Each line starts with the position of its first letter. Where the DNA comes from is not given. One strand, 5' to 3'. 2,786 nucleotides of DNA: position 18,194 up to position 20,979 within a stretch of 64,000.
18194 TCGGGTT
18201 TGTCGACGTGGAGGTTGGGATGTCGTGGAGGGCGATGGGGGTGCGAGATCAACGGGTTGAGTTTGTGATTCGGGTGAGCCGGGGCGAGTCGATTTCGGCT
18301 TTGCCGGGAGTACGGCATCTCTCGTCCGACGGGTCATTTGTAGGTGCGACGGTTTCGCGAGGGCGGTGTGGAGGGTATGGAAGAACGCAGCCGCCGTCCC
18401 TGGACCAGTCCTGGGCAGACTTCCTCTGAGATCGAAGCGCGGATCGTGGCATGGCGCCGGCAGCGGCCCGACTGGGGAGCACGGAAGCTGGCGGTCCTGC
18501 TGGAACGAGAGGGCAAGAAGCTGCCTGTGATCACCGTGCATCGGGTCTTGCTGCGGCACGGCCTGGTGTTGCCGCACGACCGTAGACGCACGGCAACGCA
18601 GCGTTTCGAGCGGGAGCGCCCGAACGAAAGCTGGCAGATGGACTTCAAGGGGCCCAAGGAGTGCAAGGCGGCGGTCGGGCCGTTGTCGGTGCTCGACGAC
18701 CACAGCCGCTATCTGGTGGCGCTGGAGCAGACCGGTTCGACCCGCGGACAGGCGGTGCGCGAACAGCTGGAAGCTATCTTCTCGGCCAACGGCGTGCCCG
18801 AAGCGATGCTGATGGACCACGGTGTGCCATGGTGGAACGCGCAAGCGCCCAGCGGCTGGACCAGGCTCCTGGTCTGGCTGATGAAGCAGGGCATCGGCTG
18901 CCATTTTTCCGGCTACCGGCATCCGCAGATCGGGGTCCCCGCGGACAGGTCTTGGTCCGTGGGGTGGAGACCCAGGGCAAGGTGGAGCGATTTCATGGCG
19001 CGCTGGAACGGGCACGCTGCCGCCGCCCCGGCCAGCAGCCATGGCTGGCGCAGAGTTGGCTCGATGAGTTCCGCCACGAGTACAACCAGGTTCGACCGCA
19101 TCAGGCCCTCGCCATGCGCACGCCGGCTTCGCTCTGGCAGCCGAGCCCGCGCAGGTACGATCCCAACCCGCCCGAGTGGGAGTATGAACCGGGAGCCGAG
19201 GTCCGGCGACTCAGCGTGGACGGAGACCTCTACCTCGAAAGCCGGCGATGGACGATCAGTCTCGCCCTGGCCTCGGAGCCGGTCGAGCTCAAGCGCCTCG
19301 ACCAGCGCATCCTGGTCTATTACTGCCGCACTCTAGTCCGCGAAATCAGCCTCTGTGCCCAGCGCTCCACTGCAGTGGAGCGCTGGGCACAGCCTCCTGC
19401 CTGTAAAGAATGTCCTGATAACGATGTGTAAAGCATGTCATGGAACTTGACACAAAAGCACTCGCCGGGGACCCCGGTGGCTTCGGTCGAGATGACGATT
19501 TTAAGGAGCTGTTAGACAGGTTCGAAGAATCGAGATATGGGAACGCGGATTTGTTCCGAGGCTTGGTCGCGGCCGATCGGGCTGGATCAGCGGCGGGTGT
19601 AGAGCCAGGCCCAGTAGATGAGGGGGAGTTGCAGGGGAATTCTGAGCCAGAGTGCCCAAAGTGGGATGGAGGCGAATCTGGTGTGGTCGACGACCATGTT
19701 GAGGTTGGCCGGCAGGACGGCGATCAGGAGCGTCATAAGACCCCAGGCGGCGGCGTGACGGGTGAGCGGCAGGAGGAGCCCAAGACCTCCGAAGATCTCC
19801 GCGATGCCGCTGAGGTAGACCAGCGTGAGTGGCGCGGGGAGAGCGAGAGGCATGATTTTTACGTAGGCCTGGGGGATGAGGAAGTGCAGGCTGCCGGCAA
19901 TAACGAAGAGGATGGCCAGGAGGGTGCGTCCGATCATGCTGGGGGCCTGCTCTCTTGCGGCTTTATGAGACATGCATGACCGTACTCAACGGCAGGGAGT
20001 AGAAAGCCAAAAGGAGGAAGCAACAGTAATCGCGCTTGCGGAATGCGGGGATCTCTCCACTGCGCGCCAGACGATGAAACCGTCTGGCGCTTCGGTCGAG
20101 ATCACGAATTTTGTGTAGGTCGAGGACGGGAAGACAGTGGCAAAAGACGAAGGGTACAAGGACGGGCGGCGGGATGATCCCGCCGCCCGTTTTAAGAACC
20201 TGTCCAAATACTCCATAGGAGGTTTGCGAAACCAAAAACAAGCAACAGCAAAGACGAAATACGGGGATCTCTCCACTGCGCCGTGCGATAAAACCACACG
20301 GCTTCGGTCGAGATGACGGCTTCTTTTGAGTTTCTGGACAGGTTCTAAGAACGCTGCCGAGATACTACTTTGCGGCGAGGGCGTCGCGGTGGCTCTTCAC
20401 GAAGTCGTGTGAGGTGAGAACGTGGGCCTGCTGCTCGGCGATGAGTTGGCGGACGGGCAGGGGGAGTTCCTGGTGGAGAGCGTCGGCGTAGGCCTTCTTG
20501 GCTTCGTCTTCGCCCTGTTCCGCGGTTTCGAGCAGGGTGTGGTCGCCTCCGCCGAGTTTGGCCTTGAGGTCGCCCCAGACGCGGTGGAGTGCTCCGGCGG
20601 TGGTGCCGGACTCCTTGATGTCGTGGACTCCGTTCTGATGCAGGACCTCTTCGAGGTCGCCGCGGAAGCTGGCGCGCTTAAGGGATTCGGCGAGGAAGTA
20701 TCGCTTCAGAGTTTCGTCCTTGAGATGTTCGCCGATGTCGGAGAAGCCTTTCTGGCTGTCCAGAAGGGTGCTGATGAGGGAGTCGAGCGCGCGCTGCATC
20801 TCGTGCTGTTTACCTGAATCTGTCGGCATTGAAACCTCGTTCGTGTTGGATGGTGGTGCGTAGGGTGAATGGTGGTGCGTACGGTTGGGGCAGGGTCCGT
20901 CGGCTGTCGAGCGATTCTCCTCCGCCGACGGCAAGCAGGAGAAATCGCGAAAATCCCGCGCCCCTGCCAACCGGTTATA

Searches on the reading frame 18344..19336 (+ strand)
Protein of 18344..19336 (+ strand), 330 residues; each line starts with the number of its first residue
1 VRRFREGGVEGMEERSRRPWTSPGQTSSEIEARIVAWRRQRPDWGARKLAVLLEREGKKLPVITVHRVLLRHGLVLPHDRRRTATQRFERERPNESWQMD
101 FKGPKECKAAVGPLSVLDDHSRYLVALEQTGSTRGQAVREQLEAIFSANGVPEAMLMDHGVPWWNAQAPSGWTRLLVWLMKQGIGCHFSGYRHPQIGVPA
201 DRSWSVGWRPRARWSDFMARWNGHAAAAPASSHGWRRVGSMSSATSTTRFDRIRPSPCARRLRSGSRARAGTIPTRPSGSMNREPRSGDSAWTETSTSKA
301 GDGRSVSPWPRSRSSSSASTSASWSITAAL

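Call 64: search_protein_families(library=pfam, proteins=[window:18344-19336:+], max_evalue=0.01)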
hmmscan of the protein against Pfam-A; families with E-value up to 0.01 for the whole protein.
window:18344-19336:+ (330 aa): 2 families
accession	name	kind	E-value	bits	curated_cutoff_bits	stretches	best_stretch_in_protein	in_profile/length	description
PF13565.12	HTH_32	-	3.6e-15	56.7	33.7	1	2-69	7-73/73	Homeodomain-like domain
PF00665.32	rve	-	1.7e-08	35.1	32.6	1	91-183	2-91/102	Integrase core domain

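Call 67: search_protein_families(library=ncbifam, proteins=[window:18344-19336:+], max_evalue=0.01)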
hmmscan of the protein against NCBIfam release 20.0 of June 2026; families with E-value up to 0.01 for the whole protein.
window:18344-19336:+ (330 aa): 4 families
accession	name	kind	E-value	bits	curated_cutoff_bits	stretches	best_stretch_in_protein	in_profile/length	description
NF033577.2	transpos_IS481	equivalog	1.1e-39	136.7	224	1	2-195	35-227/284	IS481 family transposase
NF033516.0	transpos_IS3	equivalog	2.5e-13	50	160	1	16-163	121-287/369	IS3 family transposase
NF033545.0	transpos_IS630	equivalog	1.7e-07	31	100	1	2-101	34-134/299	IS630 family transposase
NF033594.2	transpos_ISNCY_2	equivalog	5.5e-05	22.5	250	1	2-159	32-195/368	ISNCY family transposase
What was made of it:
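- On IS481 family (18141-19456): At 136.7 bits it is below the 224-bit cutoff because the gene is split and truncated (call 67).
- Checked: The other is a decayed transposase gene between the two inverted D copies (calls 64, 67).
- It has HTH_32, rve and rve_3 domains and best matches the IS481 family model (calls 64, 67).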

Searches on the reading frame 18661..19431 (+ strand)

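Call 64: search_protein_families(library=pfam, proteins=[window:18661-19431:+], max_evalue=0.01)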
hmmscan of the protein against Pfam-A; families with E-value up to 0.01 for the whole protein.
window:18661-19431:+ (256 aa): 1 family
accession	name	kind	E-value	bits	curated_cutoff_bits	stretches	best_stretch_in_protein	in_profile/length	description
PF13683.12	rve_3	-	1.1e-09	38.4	26.5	1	104-155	15-67/67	Integrase core domain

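Call 67: search_protein_families(library=ncbifam, proteins=[window:18661-19431:+], max_evalue=0.01)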
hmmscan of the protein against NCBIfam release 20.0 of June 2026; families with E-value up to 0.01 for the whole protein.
window:18661-19431:+ (256 aa): 2 families
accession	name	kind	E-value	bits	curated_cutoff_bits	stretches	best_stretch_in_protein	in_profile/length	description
NF033577.2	transpos_IS481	equivalog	2.6e-11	43.6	224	1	103-158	227-283/284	IS481 family transposase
NF033516.0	transpos_IS3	equivalog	5.4e-05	22.6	160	1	106-156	315-366/369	IS3 family transposase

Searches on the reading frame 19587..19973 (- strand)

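Call 64: search_protein_families(library=pfam, proteins=[window:19587-19973:-], max_evalue=0.01)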
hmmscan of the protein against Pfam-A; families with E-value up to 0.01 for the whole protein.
window:19587-19973:- (128 aa): 3 families
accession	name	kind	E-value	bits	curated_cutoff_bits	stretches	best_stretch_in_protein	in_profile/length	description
PF07681.17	DoxX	-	8.4e-07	30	23.6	1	13-86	3-80/85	DoxX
PF13564.11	DoxX_2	-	3e-06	27.7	26.3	1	17-102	4-91/103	DoxX-like family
PF07291.16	MauE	-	0.0021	18.8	27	1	13-86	6-83/128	Methylamine utilisation protein MauE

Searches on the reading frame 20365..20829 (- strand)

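Call 64: search_protein_families(library=pfam, proteins=[window:20365-20829:-], max_evalue=0.01)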
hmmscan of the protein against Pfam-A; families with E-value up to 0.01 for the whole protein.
window:20365-20829:- (154 aa): 1 family
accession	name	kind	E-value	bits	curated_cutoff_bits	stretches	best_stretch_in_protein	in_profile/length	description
PF09537.16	DUF2383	-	4e-21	75.7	30.8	1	13-119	4-110/111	Domain of unknown function (DUF2383)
